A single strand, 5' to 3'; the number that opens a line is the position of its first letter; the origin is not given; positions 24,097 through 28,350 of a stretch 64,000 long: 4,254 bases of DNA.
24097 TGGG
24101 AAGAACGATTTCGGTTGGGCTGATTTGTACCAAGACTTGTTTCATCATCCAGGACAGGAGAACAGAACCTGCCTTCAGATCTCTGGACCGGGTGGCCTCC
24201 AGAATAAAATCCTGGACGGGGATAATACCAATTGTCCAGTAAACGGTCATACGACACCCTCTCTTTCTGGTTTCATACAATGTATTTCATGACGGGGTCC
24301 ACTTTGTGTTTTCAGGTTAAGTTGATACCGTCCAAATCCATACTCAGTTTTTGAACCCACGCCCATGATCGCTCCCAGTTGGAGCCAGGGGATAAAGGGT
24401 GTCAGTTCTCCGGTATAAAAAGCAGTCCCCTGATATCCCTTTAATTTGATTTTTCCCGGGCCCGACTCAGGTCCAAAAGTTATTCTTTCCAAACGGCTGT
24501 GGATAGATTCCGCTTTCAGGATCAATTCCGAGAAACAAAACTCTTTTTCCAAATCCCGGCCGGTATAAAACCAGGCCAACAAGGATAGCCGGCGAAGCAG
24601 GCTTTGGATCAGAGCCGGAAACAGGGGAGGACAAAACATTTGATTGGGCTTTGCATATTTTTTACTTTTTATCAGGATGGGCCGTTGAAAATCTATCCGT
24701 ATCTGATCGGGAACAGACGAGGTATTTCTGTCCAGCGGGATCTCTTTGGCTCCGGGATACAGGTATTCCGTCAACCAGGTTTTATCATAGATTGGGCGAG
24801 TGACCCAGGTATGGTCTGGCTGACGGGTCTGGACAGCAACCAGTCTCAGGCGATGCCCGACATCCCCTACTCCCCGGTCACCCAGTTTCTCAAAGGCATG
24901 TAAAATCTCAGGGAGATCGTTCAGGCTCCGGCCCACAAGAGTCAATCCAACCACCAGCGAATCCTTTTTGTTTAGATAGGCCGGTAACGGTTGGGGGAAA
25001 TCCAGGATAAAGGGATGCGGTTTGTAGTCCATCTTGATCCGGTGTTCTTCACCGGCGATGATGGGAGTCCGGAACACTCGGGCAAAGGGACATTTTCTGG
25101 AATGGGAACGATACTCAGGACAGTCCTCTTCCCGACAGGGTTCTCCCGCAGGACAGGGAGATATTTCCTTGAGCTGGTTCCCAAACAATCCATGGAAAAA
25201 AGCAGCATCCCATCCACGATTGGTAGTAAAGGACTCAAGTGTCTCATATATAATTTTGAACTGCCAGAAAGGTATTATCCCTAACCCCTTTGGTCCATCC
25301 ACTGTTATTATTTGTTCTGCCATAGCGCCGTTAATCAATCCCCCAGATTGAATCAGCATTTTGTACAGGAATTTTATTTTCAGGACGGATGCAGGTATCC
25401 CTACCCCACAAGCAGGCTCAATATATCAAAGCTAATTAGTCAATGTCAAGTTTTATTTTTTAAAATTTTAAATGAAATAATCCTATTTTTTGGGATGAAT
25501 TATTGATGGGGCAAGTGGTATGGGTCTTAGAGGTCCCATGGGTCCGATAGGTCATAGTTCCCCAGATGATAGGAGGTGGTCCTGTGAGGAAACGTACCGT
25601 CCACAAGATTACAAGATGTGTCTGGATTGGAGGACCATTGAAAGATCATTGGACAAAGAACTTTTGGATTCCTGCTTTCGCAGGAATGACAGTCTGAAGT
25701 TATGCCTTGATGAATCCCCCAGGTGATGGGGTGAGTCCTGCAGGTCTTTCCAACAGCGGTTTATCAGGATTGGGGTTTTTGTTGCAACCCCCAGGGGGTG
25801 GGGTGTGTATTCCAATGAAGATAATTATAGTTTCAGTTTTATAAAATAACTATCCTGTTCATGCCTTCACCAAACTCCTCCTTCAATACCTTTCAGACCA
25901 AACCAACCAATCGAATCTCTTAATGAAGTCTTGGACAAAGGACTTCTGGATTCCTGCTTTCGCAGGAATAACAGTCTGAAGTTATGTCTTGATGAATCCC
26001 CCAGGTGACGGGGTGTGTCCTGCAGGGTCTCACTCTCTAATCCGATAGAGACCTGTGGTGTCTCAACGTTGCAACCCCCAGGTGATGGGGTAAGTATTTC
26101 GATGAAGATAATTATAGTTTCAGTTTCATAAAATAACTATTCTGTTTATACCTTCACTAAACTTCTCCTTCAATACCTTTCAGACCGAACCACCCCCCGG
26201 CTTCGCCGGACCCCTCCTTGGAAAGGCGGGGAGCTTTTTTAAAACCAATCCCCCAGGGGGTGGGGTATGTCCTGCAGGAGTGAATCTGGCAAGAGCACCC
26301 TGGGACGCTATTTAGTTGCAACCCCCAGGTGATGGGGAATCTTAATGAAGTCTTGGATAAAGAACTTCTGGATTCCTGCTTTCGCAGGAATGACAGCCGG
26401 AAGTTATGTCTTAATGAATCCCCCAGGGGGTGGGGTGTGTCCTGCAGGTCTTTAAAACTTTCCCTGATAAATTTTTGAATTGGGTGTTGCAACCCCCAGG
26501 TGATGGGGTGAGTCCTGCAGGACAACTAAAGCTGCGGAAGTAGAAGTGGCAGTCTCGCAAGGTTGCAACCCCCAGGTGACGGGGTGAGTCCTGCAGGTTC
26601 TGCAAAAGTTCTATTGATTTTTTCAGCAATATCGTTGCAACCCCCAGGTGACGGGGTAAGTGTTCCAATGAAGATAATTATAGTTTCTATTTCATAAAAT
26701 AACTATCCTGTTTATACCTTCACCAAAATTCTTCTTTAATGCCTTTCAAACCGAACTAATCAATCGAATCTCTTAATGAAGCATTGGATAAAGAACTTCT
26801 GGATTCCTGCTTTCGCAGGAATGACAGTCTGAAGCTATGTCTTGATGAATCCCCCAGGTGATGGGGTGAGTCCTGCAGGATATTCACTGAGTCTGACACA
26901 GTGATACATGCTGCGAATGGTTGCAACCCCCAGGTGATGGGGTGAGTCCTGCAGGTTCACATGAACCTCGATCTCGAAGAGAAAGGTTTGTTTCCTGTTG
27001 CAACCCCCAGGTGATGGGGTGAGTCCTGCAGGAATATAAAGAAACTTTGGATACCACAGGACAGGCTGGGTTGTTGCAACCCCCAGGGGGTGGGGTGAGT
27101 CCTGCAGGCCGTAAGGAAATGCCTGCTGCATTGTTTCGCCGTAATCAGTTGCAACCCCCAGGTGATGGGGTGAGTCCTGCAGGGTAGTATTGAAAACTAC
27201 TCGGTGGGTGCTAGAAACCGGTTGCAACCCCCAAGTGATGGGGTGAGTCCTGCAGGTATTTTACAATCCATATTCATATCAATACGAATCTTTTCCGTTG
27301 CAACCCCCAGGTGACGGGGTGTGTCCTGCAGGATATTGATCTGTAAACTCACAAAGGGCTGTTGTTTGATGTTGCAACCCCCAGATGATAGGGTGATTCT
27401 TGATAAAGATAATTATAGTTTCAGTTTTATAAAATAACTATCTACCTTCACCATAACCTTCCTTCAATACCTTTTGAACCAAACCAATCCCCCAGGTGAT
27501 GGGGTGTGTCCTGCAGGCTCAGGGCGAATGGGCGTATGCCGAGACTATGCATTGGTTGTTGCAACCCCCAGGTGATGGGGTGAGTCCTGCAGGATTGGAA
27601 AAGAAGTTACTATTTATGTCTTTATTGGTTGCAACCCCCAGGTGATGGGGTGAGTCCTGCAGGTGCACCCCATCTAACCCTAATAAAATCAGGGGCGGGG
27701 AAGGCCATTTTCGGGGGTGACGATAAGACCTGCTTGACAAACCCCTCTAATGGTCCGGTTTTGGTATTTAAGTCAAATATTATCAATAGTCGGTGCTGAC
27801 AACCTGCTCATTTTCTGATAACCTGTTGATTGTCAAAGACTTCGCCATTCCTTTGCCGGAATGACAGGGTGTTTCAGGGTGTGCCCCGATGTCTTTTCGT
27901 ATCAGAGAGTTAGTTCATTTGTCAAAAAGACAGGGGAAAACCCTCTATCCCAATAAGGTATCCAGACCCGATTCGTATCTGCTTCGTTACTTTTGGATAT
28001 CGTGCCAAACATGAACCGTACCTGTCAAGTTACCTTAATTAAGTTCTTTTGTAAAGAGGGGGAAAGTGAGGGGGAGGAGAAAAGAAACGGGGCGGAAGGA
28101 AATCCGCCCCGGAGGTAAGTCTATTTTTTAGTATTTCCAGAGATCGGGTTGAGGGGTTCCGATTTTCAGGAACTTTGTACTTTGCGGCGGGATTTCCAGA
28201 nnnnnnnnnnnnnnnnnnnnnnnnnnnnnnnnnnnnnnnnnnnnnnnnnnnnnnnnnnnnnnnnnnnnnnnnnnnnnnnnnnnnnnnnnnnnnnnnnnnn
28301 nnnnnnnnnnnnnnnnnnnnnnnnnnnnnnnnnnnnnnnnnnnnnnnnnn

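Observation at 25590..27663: CRISPR array fragmented into six mini-arrays, each behind its own copy of a leader-like module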

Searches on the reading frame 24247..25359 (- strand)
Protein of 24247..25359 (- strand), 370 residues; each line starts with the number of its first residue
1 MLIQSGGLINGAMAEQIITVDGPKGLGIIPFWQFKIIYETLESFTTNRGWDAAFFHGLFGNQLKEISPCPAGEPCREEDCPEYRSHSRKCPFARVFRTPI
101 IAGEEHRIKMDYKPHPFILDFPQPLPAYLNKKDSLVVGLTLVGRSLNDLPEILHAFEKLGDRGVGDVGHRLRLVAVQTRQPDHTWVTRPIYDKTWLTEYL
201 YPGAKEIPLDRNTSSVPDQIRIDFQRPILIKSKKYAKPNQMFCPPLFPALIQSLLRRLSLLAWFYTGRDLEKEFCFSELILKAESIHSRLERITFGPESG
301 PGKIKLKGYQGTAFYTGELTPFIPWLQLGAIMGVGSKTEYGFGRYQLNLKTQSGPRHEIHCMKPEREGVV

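Call 7: search_protein_families(library=ncbifam, proteins=[window:24247-25359:-])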
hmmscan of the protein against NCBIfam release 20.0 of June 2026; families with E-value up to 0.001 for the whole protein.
window:24247-25359:- (370 aa): 1 family
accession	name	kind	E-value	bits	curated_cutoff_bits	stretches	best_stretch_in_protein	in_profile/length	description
TIGR01877.1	cas_cas6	equivalog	6.6e-09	36.5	58.65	1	218-345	81-199/200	CRISPR-associated endoribonuclease Cas6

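Call 14: find_encoding_contigs(protein=window:24247-25359:-, flank=10000, max_places=10)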
Protein window:24247-25359:- (370 aa): 1 contig read that carries it; 1 place shown.
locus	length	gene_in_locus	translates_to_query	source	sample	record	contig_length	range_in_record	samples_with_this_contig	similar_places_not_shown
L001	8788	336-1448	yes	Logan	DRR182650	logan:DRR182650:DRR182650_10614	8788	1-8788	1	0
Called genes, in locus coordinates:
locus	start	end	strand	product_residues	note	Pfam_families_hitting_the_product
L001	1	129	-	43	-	?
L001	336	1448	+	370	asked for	PF27225:AF_1859_N, PF10040:CRISPR_Cas6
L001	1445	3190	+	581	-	PF12469:Cmr2_N, PF22335:Cas10-Cmr2_palm2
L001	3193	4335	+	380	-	PF09700:Cas_Cmr3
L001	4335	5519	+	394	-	PF03787:RAMPs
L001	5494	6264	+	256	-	-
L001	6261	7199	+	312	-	-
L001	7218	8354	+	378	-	PF03787:RAMPs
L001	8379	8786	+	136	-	?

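Call 22: find_homologous_proteins(query=window:24247-25359:-)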
Query window:24247-25359:- (370 aa): 1 proteins with E <= 0.001 among 2309 candidates.
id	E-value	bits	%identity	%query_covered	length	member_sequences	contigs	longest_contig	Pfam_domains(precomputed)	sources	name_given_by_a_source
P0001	5.2e-258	873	100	100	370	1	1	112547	PF27225.1,PF10040.15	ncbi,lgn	-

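Call 84: search_protein_families(library=padloc, proteins=[window:24247-25359:-], max_evalue=0.001)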
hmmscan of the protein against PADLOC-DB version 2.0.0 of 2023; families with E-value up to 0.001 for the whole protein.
window:24247-25359:- (370 aa): 7 families
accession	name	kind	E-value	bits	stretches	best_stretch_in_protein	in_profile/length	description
PDLC01477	Cas6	-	7.3e-48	161.6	1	36-348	10-295/296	"CAS-I,CAS-II,CAS-III,CAS-IV,CAS-V,CAS-VI; crRNAmaturation"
PDLC01496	Cas6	-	4.9e-40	135.7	1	53-348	25-279/281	"CAS-I,CAS-II,CAS-III,CAS-IV,CAS-V,CAS-VI; crRNAmaturation"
PDLC01650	Cas6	-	1.2e-10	40.3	1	223-343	2-102/102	"CAS-I,CAS-II,CAS-III,CAS-IV,CAS-V,CAS-VI; crRNAmaturation"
PDLC00956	Cas6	-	1.7e-09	36.5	1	218-345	81-199/200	CRISPR-associated endoribonuclease Cas6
PDLC01265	Cas6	-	4.3e-06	25.7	1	218-345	70-178/179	"CAS-I,CAS-II,CAS-III,CAS-IV,CAS-V,CAS-VI; crRNAmaturation"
PDLC02098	Cas6_IIIa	-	1.5e-05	23.5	1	200-347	73-199/200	-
PDLC01466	Cas6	-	0.00098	16.8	0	219-347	113-219/223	"CAS-I,CAS-II,CAS-III,CAS-IV,CAS-V,CAS-VI; crRNAmaturation"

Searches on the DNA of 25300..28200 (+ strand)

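Call 23: search_dna_similar(query=window:25709-27663:+, collection=phages, mode=distant, max_evalue=1)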
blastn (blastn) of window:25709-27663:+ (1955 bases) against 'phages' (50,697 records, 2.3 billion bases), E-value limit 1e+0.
No match.

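Call 24: search_rna_families(source=window, start=25300, end=28200, threshold=evalue, max_evalue=10)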
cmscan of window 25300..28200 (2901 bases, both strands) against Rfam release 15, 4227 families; matches with E-value up to 10: 10.
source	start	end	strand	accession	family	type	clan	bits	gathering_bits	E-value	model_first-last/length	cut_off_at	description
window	26724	26843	-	RF02748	FtrB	Gene; sRNA;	-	24.8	66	0.44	1-115/115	no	Francisella sRNA B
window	26068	26103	+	RF01367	CRISPR-DR54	Gene; CRISPR;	-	21.2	39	0.58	1-37/37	no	CRISPR RNA direct repeat element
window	26314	26343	+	RF02534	Noro_CRE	Cis-reg;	-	21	35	0.14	1-52/52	no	Norovirus cis-acting replication element (CRE)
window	26361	26412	-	RF02748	FtrB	Gene; sRNA;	-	19.5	66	6.2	1-115/115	no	Francisella sRNA B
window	25639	25708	-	RF02748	FtrB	Gene; sRNA;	-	19.2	66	7.2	1-115/115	no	Francisella sRNA B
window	26689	26731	-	RF01625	ceN28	Gene; snRNA; snoRNA; CD-box;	-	16.3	70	7.7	1-88/88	no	Caenorhabditis snoRNA ceN28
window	26634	26669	-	RF01323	CRISPR-DR10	Gene; CRISPR;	-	16.2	39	5.1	1-37/37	no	CRISPR RNA direct repeat element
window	26234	26267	-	RF01370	CRISPR-DR57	Gene; CRISPR;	-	16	39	7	1-37/37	no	CRISPR RNA direct repeat element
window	26415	26519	+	RF02076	STnc100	Gene; sRNA;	-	15.1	47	3.5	36-142/206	no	Gammaproteobacterial sRNA STnc100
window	26627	26703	+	RF01880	Xist_exon1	Gene; lncRNA;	-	12.2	50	5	1-85/85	no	X-chromosome inactivation gene exon 1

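Call 52: search_dna_similar(query=window:25709-27663:+, collection=plasmids, mode=distant, max_evalue=1)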
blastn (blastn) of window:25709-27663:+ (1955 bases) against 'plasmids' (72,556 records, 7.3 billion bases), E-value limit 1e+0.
Records with a match: 5; places in all: 8; records where one place covers at least 80% of the query: 0.
Best place of each record, by identity: 90-95% 2; 80-90% 3.
By first word of the organism name: Neisseria 2; Prevotella 1; Nostoc 1; Rickettsia 1.
By predicted mobility (MOB-suite, as given by PLSDB): non-mobilizable 4; conjugative 1.
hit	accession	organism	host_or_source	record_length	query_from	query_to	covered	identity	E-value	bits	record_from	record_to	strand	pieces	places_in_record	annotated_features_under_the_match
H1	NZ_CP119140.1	Neisseria gonorrhoeae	Homo sapiens,whole organism,blood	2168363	654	1117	4%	89.9%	4e-2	96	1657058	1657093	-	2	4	none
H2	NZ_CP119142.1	Neisseria gonorrhoeae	Homo sapiens,whole organism,synovial ...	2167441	658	1120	3%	91.8%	5e-1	90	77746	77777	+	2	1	none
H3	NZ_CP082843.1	Prevotella nigrescens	-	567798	978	1029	3%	81.5%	1e-1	47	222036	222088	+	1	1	hypothetical protein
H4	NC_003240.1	Nostoc sp. PCC 7120 = FACHB-418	-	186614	1684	1721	2%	86.8%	5e-1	45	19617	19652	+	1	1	none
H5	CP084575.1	Rickettsia endosymbiont of Culicoides impunctatus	Culicoides impunctatus,insect ...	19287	658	689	2%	90.6%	5e-1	46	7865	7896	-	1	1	IS256 family transposase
